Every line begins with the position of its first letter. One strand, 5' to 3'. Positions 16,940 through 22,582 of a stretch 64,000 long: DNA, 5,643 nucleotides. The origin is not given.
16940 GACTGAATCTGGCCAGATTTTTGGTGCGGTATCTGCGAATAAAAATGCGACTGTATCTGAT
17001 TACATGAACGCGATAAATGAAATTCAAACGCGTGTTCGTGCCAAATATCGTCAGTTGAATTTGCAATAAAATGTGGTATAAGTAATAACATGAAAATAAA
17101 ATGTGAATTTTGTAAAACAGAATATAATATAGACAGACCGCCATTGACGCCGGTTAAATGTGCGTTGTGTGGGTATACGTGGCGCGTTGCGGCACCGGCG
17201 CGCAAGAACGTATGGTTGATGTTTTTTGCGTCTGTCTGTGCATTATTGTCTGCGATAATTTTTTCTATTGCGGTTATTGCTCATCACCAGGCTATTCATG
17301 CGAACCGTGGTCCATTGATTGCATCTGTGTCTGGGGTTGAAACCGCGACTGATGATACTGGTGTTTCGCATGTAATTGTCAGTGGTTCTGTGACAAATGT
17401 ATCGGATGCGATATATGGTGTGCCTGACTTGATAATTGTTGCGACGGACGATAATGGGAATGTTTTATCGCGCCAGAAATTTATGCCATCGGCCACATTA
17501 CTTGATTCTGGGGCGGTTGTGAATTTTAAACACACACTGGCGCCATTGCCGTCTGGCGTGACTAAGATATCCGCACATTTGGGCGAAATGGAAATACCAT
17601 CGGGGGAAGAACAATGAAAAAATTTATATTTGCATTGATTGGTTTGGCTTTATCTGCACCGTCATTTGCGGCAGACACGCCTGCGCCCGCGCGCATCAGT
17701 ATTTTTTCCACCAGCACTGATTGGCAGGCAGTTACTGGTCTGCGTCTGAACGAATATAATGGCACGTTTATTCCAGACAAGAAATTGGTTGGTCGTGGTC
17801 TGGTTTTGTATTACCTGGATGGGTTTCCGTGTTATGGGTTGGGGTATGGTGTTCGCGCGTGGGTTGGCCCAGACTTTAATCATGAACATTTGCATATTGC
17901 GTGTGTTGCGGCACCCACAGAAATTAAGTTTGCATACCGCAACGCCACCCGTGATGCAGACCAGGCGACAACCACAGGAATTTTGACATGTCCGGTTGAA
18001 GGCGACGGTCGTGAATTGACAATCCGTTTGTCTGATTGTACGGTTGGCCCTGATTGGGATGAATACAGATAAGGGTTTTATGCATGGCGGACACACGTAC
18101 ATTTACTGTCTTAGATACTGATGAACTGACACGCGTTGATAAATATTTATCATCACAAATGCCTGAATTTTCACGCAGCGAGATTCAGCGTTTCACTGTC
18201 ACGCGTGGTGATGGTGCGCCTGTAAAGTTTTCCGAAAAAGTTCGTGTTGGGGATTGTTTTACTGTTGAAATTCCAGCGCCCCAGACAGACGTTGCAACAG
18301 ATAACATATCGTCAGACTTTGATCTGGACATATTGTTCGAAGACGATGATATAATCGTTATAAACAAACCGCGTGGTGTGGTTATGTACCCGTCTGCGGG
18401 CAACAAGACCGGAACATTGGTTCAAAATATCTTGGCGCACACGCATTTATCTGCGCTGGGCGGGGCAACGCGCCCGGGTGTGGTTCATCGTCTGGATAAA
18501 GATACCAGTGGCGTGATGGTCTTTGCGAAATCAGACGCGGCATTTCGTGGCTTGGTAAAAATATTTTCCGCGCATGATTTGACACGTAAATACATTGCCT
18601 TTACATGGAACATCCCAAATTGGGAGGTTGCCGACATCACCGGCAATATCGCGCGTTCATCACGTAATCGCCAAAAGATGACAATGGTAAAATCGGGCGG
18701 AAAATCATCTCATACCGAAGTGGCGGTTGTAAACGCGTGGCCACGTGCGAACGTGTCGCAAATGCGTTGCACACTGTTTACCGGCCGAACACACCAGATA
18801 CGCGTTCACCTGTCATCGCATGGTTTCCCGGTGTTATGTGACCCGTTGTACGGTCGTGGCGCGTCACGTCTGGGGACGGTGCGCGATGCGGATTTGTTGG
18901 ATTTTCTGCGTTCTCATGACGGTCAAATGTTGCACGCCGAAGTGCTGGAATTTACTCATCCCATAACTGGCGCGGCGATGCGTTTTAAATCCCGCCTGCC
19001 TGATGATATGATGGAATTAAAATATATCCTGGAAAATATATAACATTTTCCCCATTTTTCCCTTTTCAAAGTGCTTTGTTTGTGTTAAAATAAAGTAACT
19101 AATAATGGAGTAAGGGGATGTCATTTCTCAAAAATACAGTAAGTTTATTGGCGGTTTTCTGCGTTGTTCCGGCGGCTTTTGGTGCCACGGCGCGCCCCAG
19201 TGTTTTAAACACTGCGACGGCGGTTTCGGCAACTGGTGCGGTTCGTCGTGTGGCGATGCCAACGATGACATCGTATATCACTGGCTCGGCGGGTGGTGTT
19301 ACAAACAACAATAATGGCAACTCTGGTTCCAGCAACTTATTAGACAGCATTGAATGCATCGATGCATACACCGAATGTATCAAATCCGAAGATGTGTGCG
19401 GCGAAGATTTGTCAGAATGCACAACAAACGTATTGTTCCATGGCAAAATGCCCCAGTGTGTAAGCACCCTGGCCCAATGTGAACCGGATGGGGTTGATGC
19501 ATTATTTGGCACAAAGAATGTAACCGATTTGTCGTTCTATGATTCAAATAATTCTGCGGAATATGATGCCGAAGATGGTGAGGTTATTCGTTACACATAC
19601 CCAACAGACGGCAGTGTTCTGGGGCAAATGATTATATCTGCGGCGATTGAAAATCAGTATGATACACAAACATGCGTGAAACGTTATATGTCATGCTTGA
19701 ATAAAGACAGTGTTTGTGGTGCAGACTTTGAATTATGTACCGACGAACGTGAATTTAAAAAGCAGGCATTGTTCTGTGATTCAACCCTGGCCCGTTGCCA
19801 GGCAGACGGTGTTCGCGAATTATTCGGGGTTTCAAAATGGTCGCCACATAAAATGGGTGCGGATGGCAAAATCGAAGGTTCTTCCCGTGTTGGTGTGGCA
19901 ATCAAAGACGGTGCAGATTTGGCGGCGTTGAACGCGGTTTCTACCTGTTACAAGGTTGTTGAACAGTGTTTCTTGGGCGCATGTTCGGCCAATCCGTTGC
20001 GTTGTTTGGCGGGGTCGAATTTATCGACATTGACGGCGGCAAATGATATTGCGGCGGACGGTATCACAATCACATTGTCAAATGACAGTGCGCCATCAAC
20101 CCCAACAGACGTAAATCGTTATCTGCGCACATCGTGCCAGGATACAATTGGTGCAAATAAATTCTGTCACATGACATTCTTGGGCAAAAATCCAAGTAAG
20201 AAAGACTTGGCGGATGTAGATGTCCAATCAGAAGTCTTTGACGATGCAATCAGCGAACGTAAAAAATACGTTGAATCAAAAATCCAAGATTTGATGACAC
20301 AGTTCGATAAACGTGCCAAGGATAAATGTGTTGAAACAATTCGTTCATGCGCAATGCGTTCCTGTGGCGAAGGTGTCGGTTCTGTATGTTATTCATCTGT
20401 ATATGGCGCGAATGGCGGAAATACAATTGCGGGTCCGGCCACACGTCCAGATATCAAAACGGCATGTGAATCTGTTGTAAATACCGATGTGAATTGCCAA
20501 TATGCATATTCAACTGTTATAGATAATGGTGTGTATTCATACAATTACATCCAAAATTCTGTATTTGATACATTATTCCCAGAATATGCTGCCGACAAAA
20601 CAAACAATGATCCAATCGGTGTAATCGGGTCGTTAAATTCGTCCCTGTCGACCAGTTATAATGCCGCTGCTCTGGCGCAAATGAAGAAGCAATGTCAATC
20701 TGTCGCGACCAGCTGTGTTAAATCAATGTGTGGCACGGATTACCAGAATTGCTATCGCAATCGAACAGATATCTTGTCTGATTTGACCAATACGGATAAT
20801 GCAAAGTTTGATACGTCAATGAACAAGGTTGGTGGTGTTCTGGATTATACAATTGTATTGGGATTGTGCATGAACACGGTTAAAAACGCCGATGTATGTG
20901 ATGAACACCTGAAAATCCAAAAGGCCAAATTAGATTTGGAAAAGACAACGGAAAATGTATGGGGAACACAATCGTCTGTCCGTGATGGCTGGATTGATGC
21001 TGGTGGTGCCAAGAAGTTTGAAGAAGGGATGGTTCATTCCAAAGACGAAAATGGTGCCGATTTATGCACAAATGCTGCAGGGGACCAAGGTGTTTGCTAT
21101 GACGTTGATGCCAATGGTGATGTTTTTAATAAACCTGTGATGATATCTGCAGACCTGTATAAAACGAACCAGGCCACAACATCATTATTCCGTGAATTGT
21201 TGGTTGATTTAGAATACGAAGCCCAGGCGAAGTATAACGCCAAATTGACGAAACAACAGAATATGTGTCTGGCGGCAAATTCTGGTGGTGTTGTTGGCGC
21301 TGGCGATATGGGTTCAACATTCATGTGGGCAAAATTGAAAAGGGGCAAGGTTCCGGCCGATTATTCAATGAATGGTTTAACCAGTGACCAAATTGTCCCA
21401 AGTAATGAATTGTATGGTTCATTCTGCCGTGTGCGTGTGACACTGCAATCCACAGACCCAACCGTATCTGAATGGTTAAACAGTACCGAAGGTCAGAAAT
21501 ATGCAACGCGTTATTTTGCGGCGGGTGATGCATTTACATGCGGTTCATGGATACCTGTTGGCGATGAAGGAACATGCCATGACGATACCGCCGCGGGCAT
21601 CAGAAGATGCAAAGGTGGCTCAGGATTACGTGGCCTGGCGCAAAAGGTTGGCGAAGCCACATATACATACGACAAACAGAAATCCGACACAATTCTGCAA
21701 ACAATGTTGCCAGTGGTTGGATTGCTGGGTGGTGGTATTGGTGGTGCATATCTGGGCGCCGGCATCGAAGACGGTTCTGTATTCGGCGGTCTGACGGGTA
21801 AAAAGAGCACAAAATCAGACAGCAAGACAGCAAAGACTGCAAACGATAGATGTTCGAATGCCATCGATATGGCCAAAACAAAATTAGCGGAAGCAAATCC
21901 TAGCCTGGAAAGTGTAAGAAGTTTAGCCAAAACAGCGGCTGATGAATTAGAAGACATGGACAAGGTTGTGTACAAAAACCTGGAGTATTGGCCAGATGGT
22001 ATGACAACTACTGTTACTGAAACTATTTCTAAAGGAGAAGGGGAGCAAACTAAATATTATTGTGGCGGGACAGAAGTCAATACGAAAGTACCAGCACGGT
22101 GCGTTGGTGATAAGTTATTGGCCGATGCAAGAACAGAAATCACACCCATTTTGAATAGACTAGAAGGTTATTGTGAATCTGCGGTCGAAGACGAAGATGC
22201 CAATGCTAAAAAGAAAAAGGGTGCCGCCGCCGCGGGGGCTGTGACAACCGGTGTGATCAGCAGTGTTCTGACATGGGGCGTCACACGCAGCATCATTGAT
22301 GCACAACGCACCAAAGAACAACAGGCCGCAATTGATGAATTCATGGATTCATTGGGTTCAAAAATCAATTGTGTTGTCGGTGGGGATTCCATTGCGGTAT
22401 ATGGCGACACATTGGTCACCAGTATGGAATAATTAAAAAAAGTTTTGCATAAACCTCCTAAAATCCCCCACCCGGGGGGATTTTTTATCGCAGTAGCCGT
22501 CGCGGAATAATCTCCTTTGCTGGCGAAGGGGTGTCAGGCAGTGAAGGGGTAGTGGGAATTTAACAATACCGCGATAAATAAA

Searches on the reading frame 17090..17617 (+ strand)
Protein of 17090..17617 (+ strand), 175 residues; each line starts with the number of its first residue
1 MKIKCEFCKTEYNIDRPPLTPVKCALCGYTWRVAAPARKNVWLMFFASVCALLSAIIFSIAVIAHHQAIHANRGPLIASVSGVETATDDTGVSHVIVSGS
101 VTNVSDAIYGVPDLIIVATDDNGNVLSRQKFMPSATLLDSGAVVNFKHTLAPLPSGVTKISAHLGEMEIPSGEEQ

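Call 22: search_protein_families(library=pfam, proteins=[window:17090-17617:+], max_evalue=0.01)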
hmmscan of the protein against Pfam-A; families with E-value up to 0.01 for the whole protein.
window:17090-17617:+ (175 aa): 1 family
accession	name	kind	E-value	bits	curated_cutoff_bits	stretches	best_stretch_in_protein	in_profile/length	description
PF13717.11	Zn_ribbon_4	-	2.8e-05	24.4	30.3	1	1-32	1-36/36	zinc-ribbon domain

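Call 106: search_protein_families(library=ncbifam, proteins=[window:17090-17617:+], max_evalue=0.1)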
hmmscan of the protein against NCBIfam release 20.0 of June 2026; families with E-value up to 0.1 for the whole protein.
window:17090-17617:+ (175 aa): 5 families
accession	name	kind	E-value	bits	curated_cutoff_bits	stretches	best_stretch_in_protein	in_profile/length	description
NF038353.1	FxLYD_dom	domain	0.00025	20.9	23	1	95-150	4-57/71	FxLYD domain-containing protein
TIGR02098.1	MJ0042_CXXC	domain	0.0022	17.7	20.9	1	1-33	1-37/38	MJ0042-type zinc finger domain-containing protein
NF001629.0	PRK00415.1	equivalog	0.0027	17.2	70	1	1-30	13-42/62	30S ribosomal protein S27e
NF001606.0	PRK00398.1-3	equivalog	0.017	14.9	72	1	1-29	1-27/44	DNA-directed RNA polymerase subunit P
NF041205.1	VdcD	equivalog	0.084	12.8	30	0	23-38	25-40/70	non-oxidative hydroxyarylic acid decarboxylases subunit D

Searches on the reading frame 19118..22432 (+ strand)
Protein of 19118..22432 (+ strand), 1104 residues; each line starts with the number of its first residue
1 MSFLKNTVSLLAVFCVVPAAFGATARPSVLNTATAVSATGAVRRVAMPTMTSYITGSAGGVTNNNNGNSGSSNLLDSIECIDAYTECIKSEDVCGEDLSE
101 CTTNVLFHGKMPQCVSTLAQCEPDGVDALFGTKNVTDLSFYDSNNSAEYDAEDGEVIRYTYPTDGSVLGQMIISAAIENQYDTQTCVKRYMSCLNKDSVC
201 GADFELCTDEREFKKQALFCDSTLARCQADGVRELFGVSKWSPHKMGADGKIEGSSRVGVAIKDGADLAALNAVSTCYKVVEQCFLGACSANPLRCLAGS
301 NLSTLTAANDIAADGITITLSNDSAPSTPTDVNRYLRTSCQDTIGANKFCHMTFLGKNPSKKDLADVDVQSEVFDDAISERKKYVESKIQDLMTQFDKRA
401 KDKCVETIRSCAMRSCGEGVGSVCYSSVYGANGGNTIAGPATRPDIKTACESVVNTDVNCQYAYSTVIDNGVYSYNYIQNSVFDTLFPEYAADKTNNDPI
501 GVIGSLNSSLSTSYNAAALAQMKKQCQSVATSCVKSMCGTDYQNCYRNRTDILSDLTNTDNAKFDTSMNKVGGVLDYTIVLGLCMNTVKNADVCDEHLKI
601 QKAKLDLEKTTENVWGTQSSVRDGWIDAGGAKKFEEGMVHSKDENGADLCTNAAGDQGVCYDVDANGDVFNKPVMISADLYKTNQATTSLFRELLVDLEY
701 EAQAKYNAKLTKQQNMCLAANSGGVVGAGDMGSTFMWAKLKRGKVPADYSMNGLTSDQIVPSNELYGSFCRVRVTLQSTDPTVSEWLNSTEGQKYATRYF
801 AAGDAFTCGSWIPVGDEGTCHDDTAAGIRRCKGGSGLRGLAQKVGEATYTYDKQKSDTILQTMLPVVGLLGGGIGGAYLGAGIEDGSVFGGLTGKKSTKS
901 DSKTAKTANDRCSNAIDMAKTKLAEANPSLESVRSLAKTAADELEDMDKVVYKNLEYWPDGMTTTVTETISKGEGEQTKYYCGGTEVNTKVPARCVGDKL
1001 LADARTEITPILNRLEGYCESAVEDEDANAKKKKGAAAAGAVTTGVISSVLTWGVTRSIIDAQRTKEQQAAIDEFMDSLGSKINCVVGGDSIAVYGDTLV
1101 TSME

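Call 22: search_protein_families(library=pfam, proteins=[window:19118-22432:+], max_evalue=0.01)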
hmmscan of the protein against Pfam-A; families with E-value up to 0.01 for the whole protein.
window:19118-22432:+ (1104 aa): 0 families

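Call 106: search_protein_families(library=ncbifam, proteins=[window:19118-22432:+], max_evalue=0.1)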
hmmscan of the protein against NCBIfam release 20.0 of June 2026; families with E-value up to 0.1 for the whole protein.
window:19118-22432:+ (1104 aa): 1 family
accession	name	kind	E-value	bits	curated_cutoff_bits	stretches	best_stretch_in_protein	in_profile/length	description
TIGR04197.1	T7SS_SACOL2603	subfamily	0.031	14.8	26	1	891-951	21-81/85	TIGR04197 family type VII secretion effector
